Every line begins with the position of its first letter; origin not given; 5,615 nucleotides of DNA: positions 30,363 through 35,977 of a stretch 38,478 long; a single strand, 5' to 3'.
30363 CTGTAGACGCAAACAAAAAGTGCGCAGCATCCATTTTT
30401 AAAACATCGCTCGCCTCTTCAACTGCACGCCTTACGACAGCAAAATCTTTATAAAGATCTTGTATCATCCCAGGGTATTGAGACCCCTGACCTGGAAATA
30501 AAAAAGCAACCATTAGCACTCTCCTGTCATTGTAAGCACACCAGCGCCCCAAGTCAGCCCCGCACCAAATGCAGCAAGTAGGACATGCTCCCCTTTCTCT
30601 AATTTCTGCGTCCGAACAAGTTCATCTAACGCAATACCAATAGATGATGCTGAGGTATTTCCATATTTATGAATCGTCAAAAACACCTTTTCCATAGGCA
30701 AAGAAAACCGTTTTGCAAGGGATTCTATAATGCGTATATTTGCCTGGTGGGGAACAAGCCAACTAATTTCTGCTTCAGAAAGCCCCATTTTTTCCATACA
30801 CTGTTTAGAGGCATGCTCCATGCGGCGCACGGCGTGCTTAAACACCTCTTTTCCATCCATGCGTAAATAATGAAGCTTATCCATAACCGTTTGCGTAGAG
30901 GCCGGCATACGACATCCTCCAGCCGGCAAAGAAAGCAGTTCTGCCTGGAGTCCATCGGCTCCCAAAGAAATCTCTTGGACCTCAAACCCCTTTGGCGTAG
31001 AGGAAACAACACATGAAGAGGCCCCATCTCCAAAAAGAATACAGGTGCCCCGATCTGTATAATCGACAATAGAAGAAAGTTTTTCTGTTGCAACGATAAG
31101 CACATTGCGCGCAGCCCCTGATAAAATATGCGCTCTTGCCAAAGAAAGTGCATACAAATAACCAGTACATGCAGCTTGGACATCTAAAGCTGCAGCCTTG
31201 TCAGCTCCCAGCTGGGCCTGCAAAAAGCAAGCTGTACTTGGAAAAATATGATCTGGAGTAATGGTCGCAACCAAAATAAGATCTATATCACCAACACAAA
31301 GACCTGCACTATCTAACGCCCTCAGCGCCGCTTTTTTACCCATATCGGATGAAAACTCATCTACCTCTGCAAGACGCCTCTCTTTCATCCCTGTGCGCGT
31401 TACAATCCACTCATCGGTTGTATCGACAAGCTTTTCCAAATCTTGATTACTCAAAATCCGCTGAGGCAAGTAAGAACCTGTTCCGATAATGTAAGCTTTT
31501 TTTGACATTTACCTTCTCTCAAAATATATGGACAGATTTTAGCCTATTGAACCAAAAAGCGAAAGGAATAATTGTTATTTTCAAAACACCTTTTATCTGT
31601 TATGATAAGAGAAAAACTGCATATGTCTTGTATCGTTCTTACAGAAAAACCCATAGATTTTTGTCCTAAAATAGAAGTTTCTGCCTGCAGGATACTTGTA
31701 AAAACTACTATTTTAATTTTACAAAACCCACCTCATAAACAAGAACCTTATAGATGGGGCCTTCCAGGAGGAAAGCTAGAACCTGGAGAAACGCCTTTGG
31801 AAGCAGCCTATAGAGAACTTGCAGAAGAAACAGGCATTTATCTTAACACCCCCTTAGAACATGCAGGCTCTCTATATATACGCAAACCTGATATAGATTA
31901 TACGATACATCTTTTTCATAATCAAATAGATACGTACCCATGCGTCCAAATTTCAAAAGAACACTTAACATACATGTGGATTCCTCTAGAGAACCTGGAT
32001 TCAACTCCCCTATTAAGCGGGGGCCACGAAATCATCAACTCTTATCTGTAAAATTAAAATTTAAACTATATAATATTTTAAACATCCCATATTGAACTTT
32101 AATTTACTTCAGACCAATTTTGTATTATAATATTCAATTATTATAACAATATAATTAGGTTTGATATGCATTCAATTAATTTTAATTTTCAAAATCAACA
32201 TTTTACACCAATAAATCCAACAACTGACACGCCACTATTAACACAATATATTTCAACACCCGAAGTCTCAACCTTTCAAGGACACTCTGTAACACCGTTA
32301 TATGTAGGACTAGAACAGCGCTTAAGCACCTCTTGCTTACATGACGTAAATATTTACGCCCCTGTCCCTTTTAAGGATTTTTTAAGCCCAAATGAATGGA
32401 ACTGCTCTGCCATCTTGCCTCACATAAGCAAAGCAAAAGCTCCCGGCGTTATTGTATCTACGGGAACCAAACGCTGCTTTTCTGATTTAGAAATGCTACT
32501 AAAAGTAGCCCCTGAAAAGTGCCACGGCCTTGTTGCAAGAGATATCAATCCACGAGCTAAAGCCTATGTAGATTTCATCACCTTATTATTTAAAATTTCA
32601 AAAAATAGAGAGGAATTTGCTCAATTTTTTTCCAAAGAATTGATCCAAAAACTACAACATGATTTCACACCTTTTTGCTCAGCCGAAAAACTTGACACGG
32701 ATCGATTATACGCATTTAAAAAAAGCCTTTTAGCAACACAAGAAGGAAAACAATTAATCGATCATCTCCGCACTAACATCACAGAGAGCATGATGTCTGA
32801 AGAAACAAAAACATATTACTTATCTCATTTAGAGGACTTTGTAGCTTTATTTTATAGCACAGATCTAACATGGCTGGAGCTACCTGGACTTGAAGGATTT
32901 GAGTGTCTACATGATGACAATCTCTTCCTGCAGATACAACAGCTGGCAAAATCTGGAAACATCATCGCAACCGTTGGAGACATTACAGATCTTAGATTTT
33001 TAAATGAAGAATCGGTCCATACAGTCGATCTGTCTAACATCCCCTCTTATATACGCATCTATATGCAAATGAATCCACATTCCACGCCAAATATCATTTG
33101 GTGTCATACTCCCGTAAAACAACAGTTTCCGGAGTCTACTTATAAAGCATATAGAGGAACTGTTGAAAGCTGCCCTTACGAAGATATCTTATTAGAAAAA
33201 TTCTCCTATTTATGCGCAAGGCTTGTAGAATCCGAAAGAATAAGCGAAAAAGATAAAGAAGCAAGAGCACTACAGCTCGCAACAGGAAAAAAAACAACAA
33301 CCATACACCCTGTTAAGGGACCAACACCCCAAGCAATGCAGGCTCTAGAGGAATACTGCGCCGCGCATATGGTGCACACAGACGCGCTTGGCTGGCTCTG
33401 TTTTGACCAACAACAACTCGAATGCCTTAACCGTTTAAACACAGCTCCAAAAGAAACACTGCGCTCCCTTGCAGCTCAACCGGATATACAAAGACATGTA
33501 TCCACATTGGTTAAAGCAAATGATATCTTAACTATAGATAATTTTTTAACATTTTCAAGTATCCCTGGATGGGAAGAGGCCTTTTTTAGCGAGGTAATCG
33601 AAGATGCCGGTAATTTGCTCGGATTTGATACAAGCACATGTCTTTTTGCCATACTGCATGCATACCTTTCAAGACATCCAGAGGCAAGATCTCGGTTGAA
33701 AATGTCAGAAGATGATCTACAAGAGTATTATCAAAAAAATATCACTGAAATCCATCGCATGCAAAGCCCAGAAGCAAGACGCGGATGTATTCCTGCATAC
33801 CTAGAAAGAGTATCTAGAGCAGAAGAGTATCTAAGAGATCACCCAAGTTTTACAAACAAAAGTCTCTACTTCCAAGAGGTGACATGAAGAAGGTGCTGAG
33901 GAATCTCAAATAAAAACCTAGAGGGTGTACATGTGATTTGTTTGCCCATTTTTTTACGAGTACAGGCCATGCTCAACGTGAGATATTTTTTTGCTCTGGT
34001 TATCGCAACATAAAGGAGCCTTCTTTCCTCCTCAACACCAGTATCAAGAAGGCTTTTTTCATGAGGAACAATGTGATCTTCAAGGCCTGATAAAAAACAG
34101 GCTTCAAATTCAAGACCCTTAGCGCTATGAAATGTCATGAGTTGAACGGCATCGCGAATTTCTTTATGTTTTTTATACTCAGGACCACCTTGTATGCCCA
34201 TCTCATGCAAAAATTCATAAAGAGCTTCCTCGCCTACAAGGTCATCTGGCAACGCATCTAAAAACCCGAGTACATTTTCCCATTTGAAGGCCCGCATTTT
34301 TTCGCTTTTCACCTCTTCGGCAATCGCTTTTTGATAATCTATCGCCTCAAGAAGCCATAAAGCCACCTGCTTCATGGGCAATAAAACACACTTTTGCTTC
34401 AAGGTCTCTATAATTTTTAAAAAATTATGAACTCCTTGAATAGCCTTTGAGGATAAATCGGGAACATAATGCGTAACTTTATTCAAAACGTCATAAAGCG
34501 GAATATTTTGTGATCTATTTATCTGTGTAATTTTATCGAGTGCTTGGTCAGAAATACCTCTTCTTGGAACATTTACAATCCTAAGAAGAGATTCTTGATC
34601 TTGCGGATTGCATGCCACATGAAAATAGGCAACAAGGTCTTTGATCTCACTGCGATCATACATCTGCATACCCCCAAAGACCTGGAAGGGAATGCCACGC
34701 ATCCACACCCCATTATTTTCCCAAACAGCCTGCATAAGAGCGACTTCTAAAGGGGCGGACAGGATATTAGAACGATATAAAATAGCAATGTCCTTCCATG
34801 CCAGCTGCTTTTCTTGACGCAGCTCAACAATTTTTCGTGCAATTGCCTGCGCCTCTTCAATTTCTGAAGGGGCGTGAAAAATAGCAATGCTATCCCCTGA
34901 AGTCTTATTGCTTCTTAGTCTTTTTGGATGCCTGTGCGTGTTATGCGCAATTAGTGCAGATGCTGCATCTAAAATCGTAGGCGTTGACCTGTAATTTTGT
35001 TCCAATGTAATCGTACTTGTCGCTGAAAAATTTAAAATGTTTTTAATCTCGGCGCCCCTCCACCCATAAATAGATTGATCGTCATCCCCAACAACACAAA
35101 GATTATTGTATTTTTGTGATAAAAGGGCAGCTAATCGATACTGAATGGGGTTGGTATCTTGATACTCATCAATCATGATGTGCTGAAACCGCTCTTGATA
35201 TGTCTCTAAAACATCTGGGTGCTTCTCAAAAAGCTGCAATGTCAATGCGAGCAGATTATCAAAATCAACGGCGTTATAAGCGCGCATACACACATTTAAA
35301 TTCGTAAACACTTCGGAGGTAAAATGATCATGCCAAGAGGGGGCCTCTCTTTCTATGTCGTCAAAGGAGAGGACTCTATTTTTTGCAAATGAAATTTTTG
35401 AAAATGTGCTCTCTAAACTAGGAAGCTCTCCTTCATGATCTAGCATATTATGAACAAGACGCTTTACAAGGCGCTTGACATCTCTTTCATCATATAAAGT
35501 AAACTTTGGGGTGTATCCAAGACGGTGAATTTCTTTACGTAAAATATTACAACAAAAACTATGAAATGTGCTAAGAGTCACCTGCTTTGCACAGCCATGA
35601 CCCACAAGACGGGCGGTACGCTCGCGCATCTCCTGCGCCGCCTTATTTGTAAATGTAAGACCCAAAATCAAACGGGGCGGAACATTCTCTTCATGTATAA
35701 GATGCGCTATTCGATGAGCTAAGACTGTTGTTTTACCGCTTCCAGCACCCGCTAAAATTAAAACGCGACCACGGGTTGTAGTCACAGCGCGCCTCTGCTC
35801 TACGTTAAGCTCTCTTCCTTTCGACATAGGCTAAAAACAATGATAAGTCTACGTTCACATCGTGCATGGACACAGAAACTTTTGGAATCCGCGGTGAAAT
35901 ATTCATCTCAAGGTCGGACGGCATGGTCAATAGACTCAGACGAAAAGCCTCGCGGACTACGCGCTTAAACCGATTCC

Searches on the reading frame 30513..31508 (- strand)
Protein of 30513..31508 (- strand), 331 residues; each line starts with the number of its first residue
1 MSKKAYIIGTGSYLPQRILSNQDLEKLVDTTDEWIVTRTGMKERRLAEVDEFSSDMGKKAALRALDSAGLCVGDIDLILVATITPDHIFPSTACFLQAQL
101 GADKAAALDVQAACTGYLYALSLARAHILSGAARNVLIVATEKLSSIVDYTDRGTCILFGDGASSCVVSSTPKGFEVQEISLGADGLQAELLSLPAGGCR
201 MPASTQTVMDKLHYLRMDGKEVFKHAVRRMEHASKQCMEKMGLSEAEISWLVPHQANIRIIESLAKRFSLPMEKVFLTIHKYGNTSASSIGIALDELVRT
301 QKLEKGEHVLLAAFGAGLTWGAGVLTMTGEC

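Call 7: search_protein_families(library=pfam, proteins=[window:30513-31508:-], max_evalue=0.01)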
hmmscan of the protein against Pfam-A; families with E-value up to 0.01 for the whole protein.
window:30513-31508:- (331 aa): 5 families
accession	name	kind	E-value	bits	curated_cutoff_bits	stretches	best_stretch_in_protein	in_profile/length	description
PF08541.16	ACP_syn_III_C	-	3.4e-35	120.5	26.6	1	238-326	1-89/90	3-Oxoacyl-[acyl-carrier-protein (ACP)] synthase III C terminal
PF08545.16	ACP_syn_III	-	2.4e-26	91.9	24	1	108-186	1-80/80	3-Oxoacyl-[acyl-carrier-protein (ACP)] synthase III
PF02797.21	Chal_sti_synt_C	-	2.5e-05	24.8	27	1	220-322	32-144/151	Chalcone and stilbene synthases, C-terminal domain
PF00108.29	Thiolase_N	-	0.00012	22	26.4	1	38-147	8-118/260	Thiolase, N-terminal domain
PF07451.17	SpoVAD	-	0.0078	15.4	22.1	0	208-256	32-81/329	Stage V sporulation protein AD (SpoVAD)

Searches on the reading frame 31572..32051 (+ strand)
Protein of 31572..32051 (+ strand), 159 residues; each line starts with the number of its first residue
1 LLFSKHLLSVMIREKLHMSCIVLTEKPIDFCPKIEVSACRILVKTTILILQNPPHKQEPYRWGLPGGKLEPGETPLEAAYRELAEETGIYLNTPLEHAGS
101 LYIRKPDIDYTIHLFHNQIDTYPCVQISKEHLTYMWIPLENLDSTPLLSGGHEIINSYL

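Call 78: search_protein_families(library=pfam, proteins=[window:31572-32051:+], max_evalue=0.001)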
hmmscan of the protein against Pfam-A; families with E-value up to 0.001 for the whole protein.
window:31572-32051:+ (159 aa): 2 families
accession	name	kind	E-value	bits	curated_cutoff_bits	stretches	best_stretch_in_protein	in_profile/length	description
PF00293.34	NUDIX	-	3.7e-17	63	21.1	1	37-145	7-121/134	NUDIX domain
PF14815.12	NUDIX_4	-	1.4e-05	25.2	35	1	46-155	11-111/113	NUDIX domain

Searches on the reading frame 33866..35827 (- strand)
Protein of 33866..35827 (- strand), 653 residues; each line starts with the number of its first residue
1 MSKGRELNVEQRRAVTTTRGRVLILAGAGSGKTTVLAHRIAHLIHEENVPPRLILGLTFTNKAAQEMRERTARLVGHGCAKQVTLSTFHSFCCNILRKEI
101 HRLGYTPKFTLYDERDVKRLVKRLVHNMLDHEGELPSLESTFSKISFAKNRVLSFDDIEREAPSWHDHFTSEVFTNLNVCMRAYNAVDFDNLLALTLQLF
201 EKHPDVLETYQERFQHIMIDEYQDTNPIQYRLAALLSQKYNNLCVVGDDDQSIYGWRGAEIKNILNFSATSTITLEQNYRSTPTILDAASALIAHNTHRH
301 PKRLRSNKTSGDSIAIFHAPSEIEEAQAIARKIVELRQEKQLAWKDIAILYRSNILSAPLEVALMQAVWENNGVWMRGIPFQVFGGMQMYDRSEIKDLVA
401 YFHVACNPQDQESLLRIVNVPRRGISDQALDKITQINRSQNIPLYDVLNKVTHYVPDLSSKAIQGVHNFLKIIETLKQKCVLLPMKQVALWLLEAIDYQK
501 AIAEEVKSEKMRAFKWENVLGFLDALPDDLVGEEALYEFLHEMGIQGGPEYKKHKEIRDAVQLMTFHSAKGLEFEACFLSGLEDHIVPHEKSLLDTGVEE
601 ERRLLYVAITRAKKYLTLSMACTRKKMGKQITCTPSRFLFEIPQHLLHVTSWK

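Call 18: search_protein_families(library=ncbifam, proteins=[window:33866-35827:-], max_evalue=0.001)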
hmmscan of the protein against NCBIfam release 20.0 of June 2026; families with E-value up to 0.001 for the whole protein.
window:33866-35827:- (653 aa): 21 families
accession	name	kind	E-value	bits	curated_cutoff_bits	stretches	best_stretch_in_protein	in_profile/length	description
TIGR01073.1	pcrA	equivalog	5.7e-196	653.1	911.2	1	6-650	4-639/725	DNA helicase PcrA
TIGR01074.1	rep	equivalog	7.4e-177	589.6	951.45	1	7-648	2-639/668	DNA helicase Rep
NF008743.0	PRK11773.1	equivalog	2.1e-159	532.2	965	1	6-648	9-642/720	DNA helicase II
TIGR01075.1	uvrD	equivalog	4.7e-154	514.4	1144.45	1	6-650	4-639/715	DNA helicase II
NF008172.0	PRK10919.1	equivalog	6.3e-134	447.7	1168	1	7-648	3-639/673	DNA helicase Rep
TIGR02785.1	addA_Gpos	equivalog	1.2e-50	172.4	707.65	4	169-291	340-478/1234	helicase-exonuclease AddAB subunit AddA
NF008276.0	PRK11054.1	equivalog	7.8e-44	150.2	543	2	6-100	196-287/684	DNA helicase IV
TIGR00609.1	recB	equivalog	1e-36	126.5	696.05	3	171-298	327-460/1175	exodeoxyribonuclease V subunit beta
TIGR02784.1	addA_alphas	equivalog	1.1e-32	113.4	860.75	4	19-73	10-63/1138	double-strand break repair helicase AddA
NF010485.0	PRK13909.1-2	equivalog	1.2e-29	103.2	650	2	178-354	293-481/909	RecB-like helicase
NF010487.0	PRK13909.1-4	equivalog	1.1e-25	90.1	759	2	183-354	294-485/924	RecB-like helicase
NF008128.0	PRK10876.1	equivalog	1.1e-15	56.5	1697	1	182-295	344-463/1181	exodeoxyribonuclease V subunit beta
NF041464.1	HelD_BACSU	equivalog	2.7e-15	55.4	419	1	211-352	544-681/779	RNA polymerase recycling motor HelD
NF010486.0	PRK13909.1-3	equivalog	2.5e-11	42.4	1109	1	214-335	331-467/921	RecB-like helicase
NF010484.0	PRK13909.1-1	equivalog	5.2e-11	41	1074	1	17-71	3-56/945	RecB-like helicase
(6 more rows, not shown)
